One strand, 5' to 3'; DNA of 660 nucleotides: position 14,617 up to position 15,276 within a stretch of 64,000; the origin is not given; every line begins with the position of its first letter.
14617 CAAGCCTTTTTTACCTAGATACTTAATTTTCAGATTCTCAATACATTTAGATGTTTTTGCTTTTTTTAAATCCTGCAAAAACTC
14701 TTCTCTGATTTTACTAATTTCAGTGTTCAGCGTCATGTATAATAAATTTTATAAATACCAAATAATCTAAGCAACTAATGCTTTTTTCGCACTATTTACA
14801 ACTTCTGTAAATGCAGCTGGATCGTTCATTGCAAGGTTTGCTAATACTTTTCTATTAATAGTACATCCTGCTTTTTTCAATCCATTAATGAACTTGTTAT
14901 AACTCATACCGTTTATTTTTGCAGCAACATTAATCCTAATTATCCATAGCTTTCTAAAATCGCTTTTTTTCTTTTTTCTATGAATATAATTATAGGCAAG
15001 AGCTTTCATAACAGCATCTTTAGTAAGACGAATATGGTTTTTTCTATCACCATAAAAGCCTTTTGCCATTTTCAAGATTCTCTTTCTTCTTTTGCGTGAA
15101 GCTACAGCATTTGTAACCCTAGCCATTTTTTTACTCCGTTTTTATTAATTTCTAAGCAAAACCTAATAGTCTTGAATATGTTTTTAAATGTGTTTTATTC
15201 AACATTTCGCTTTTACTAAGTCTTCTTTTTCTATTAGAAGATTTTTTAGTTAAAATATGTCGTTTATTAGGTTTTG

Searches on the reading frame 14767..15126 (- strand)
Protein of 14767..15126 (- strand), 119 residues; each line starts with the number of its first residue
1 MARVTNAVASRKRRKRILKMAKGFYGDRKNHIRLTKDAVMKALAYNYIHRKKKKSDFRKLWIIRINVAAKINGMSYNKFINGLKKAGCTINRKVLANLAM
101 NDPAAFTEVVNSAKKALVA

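Call 61: list_cluster_members(proteins=[window:14767-15126:-, window:13705-14736:-, window:15342-15869:-, window:11219-12166:-, window:10641-11141:+, P0002, P0006, P0007, P0159])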
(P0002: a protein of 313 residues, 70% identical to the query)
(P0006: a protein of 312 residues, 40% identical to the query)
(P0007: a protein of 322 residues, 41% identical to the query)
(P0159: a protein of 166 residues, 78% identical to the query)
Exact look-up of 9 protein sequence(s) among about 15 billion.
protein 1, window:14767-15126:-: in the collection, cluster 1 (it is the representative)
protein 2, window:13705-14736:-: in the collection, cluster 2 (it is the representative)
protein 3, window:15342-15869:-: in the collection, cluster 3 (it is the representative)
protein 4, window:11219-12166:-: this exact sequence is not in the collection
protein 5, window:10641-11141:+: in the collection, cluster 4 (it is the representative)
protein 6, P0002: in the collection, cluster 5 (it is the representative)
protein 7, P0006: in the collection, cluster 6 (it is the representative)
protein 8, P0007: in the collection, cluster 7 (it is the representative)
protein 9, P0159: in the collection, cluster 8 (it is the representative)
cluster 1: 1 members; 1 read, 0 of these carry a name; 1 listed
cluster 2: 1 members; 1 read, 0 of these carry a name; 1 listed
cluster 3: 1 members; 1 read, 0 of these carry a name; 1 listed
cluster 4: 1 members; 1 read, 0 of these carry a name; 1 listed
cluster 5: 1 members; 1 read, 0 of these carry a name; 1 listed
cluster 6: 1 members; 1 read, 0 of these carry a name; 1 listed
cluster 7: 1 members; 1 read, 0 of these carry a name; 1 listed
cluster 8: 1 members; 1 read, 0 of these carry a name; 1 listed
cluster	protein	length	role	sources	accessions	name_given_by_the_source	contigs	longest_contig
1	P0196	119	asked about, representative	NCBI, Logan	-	-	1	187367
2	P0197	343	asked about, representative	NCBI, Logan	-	-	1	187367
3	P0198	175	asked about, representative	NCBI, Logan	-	-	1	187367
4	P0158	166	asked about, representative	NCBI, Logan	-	-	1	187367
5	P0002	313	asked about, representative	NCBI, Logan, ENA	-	-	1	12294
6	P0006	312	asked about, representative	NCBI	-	-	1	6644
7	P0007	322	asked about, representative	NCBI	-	-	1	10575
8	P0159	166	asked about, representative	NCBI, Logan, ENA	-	-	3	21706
